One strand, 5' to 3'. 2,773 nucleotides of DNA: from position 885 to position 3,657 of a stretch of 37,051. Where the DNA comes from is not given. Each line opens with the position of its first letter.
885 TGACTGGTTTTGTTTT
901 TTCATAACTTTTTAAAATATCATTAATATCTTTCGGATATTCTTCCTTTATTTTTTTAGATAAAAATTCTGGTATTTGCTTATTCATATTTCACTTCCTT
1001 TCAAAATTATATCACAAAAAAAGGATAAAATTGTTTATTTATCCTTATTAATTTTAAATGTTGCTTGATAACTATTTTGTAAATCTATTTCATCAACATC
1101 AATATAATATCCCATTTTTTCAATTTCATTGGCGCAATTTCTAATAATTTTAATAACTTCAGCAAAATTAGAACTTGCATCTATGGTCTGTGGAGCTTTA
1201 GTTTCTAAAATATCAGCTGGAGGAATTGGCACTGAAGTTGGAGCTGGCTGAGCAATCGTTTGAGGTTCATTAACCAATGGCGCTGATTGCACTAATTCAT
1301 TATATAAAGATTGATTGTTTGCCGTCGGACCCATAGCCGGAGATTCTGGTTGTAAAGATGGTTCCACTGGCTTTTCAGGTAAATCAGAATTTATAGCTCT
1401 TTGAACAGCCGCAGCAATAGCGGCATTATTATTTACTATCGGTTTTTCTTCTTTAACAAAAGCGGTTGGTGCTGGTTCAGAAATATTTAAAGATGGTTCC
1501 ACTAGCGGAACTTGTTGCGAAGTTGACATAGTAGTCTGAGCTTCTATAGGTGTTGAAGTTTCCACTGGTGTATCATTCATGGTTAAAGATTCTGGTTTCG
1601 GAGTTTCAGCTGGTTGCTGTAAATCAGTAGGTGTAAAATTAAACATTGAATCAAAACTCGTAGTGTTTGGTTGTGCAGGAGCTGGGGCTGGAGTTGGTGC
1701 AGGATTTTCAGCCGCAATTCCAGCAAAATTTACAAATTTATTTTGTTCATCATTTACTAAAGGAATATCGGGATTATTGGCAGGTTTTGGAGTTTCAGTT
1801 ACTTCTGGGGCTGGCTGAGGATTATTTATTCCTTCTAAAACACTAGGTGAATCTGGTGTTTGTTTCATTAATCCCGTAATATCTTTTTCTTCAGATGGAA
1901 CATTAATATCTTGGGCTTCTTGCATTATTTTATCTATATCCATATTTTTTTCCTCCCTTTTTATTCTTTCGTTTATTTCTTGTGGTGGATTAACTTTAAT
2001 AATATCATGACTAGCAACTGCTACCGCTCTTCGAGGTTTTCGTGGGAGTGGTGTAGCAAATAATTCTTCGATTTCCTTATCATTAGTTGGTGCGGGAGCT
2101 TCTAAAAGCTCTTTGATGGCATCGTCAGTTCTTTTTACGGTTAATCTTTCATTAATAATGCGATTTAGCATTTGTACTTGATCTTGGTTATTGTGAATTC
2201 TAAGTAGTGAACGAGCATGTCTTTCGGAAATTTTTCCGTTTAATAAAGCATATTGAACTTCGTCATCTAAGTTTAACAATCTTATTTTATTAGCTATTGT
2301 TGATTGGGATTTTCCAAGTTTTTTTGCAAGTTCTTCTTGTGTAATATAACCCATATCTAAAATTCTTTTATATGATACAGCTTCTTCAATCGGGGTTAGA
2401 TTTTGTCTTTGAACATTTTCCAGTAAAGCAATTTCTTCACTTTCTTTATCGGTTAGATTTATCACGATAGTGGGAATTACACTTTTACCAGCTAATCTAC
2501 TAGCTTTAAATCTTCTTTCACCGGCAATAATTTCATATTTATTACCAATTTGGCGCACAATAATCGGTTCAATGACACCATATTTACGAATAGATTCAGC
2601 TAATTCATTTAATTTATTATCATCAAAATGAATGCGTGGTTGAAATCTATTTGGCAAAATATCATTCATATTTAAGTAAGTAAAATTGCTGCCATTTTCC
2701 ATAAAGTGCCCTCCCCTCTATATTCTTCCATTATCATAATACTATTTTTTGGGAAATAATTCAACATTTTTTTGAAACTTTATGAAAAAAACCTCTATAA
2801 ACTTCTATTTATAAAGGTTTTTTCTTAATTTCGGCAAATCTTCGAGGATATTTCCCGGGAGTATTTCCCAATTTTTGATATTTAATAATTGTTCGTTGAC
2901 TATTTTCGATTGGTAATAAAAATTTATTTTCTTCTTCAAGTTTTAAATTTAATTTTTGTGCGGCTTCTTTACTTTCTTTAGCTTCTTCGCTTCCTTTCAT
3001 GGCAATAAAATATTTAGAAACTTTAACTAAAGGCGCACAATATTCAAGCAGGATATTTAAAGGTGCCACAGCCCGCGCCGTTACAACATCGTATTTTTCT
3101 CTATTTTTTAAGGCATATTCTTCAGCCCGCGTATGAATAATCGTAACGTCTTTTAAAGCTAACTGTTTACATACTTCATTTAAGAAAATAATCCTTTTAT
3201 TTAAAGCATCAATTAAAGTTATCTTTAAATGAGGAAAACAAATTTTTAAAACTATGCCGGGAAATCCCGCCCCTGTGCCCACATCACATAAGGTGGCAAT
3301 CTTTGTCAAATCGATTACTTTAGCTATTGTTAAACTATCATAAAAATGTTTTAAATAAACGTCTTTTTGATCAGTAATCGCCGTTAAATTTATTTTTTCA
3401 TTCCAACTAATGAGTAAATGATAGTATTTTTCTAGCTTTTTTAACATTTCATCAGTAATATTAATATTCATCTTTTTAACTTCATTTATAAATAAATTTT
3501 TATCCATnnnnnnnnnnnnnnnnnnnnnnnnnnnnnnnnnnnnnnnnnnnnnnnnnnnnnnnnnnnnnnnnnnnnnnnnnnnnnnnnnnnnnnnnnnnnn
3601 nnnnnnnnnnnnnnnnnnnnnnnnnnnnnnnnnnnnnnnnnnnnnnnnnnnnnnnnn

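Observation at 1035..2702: The only ParB-family gene here is Noc-like in its specificity helices and orphan (no soj/spo0J), while the nearby sites are parS-type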

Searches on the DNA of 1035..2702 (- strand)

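Call 65: search_rna_families(sources=[L014, L027, L005, L006, L106, L133, L159], threshold=gathering)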
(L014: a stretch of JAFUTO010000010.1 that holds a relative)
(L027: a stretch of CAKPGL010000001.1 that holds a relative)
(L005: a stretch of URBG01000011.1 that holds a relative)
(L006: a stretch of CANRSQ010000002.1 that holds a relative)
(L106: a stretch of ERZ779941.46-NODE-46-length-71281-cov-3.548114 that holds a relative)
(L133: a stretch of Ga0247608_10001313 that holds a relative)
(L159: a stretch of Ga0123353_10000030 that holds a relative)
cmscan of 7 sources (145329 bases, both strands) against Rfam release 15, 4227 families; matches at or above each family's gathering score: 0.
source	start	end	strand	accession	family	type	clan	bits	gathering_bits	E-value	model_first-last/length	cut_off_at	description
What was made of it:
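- Tried and rejected: None were found (call 65).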

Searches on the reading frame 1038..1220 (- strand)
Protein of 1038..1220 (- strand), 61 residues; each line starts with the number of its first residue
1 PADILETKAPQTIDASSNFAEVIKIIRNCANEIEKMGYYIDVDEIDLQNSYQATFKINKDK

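Call 84: search_protein_families(library=ncbifam, proteins=[window:1038-1220:-], max_evalue=10)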
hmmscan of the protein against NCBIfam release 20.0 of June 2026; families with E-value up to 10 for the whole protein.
seq(61 aa): 1 family
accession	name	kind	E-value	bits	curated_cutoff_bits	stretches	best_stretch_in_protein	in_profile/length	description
NF050045.1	rSAM_RiPP_KGR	equivalog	0.06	13.4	50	1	21-45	3-27/47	KGR family RaS-RiPP peptide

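Call 85: search_protein_families(library=pfam, proteins=[window:1038-1220:-], max_evalue=10)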
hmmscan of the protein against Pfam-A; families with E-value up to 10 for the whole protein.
seq(61 aa): 0 families
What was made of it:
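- On Noc (nucleoid occlusion protein; NCBIfam TIGR04285): The domain alone gives no family hit (calls 84, 85).
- Tried and rejected: Neither gives a family hit in NCBIfam or Pfam (calls 84, 85).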

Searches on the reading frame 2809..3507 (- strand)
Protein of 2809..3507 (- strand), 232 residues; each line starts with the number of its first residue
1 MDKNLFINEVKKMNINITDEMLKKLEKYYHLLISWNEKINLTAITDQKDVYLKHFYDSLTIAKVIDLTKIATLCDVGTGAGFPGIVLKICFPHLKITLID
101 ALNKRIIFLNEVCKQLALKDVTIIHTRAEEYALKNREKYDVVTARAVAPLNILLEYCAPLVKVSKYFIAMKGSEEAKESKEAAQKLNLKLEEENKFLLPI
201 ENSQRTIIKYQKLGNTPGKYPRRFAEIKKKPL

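Call 7: search_protein_families(library=pfam, proteins=[window:2809-3507:-], max_evalue=0.01)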
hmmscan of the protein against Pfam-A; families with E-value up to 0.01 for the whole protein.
window:2809-3507:- (232 aa): 4 families
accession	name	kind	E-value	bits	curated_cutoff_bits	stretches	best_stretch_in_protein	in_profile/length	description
PF02527.21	GidB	-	5e-57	192.7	27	1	22-194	2-171/184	rRNA small subunit methyltransferase G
PF13847.12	Methyltransf_31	-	2.8e-07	30.8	27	1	71-151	5-85/145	Methyltransferase domain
PF13649.12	Methyltransf_25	-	0.0025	18.9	27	1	74-145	2-71/97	Methyltransferase domain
PF05175.20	MTS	-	0.0031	17.6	23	1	65-142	27-102/170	Methyltransferase small domain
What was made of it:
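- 2809..3507 (-): rsmG (gidB), the conserved upstream neighbour of noc. Pfam GidB, E = 5e-57 (call 7).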
